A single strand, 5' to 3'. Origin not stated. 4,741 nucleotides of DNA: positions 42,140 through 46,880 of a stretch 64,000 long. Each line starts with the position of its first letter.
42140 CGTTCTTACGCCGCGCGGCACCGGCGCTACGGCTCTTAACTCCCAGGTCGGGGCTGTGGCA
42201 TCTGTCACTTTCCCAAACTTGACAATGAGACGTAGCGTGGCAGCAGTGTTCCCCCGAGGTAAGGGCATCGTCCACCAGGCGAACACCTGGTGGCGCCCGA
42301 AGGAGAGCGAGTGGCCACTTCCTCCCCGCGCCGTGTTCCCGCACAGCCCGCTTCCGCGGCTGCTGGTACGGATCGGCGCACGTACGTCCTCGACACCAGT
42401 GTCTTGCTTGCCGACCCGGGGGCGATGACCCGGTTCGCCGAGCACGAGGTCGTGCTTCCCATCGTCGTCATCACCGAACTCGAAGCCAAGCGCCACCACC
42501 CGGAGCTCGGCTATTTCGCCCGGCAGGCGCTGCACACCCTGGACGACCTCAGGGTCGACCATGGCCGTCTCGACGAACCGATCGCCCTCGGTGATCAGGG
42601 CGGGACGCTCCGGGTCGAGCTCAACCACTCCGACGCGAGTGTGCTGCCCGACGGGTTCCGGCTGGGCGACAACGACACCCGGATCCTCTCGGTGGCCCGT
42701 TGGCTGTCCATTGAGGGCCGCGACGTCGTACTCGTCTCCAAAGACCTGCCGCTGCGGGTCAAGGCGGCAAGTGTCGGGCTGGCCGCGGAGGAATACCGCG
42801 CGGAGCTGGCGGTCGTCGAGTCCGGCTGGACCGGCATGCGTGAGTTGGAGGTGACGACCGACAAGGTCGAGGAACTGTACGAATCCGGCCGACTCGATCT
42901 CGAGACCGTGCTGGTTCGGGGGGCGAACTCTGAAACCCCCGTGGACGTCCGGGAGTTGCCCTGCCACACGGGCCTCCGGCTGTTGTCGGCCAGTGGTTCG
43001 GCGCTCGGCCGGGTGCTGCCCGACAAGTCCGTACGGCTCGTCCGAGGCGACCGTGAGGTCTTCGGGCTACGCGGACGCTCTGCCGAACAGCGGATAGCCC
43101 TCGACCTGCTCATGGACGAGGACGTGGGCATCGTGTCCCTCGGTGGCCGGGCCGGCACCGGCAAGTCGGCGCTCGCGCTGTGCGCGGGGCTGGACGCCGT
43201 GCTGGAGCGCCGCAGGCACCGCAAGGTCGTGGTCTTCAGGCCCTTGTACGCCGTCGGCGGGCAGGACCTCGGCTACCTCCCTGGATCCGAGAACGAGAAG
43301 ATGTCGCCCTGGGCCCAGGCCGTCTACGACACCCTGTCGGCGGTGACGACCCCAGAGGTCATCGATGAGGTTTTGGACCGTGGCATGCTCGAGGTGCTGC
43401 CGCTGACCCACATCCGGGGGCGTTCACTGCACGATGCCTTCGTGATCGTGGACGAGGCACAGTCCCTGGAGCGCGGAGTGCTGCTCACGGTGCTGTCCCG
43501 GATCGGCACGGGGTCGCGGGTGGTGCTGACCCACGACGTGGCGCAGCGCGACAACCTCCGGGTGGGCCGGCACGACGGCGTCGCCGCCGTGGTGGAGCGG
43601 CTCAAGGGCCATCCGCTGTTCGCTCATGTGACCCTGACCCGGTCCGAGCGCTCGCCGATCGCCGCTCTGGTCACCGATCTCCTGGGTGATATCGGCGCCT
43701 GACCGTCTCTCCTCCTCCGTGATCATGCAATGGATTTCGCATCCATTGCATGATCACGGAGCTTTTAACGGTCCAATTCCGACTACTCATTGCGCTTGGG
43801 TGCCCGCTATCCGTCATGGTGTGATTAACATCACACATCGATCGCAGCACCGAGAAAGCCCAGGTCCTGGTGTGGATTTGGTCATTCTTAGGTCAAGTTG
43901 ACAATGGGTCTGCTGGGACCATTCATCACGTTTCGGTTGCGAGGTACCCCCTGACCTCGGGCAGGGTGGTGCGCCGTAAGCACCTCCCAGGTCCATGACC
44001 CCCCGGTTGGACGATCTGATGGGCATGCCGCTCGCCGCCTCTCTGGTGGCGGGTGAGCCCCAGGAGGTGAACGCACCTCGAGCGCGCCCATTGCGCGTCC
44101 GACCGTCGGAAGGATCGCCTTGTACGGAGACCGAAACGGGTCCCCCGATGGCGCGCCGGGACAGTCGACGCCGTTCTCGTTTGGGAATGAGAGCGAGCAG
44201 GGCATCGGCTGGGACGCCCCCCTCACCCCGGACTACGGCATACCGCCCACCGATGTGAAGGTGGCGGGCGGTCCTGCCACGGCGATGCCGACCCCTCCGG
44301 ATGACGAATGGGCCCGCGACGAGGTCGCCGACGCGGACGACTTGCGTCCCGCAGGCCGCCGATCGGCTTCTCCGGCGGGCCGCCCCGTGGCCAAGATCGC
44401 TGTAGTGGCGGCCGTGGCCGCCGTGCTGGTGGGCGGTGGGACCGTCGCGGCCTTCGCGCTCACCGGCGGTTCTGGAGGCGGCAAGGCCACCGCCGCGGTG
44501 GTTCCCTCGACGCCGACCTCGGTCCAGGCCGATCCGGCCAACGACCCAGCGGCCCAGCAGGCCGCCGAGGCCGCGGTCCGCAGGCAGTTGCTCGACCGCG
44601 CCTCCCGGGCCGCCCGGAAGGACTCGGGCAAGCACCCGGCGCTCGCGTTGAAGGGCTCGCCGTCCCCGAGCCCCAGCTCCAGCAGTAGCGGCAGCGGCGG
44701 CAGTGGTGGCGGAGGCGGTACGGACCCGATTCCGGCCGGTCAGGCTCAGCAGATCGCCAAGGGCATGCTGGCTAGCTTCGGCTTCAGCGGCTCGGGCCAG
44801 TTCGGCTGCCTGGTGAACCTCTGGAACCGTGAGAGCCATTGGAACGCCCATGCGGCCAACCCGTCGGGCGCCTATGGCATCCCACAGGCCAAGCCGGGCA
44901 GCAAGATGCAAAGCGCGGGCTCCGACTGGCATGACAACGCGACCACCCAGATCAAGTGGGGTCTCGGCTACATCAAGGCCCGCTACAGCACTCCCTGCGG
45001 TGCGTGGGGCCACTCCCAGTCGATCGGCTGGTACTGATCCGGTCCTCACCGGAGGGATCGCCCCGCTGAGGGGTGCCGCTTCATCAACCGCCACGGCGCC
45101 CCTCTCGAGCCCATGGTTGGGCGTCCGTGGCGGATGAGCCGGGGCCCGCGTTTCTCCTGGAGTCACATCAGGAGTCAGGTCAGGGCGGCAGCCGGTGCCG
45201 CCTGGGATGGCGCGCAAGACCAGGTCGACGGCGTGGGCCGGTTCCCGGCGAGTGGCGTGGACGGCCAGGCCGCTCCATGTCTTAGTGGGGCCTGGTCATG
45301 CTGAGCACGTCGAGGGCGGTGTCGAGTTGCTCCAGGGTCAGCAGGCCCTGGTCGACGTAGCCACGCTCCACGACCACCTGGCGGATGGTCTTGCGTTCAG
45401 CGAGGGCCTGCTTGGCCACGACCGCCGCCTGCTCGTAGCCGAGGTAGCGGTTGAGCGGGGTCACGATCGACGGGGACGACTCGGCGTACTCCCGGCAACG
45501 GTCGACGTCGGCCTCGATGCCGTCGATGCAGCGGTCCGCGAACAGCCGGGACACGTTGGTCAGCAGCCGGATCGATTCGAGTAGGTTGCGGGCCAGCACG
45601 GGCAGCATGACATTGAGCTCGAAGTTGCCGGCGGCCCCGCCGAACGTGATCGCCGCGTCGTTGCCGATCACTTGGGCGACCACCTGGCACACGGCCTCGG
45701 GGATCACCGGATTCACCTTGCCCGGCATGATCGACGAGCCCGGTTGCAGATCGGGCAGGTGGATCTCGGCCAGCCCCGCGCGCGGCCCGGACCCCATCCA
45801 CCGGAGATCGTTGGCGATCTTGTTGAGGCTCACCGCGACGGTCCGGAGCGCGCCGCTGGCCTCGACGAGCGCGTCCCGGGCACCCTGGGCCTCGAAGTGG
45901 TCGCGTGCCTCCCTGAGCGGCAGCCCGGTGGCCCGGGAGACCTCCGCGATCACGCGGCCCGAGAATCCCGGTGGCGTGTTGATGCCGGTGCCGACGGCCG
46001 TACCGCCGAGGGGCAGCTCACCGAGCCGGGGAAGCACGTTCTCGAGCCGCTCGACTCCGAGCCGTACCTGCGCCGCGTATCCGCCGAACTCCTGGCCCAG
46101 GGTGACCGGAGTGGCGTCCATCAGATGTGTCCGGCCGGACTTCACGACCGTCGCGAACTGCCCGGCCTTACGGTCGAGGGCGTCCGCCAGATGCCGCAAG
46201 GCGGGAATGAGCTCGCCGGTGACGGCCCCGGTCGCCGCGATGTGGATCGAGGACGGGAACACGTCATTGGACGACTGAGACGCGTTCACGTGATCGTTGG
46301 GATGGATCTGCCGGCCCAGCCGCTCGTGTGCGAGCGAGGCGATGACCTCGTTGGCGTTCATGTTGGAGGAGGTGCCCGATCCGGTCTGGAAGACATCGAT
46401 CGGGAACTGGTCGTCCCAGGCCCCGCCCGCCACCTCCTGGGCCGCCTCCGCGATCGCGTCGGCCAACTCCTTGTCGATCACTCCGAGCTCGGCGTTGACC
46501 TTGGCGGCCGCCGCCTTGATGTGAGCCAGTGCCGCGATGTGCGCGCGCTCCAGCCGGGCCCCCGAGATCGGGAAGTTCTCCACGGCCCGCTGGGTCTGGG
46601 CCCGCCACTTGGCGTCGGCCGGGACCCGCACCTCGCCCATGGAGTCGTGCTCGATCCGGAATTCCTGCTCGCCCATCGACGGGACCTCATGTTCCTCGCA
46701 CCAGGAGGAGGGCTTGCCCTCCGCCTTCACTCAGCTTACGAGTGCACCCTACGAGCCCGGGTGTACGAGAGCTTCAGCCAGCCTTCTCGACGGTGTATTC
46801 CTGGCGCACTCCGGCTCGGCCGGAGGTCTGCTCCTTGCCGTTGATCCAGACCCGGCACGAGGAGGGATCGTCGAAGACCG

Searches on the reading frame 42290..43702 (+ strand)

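Call 53: search_protein_families(library=pfam, proteins=[window:42290-43702:+], max_evalue=0.001)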
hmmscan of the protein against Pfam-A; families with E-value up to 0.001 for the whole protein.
window:42290-43702:+ (470 aa): 3 families
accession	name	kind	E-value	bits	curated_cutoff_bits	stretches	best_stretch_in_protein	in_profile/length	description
PF02562.22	PhoH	-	7.4e-49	166.5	27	1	261-460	3-199/205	PhoH-like protein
PF13638.12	PIN_4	-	1.9e-25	90.1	21.9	1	32-170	1-132/132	PIN domain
PF13604.12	AAA_30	-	3.4e-05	24.1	27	1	264-426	3-134/191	AAA domain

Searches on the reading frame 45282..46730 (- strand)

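Call 13: search_protein_families(library=pfam, proteins=[window:45282-46730:-], max_evalue=0.001)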
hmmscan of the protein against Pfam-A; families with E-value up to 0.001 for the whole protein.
window:45282-46730:- (482 aa): 2 families
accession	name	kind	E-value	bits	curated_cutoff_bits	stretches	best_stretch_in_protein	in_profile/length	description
PF00206.25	Lyase_1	-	5.5e-101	338.5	27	1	32-356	1-312/312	Lyase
PF10415.14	FumaraseC_C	-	7.4e-17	62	32.5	1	422-480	1-54/54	Fumarase C C-terminus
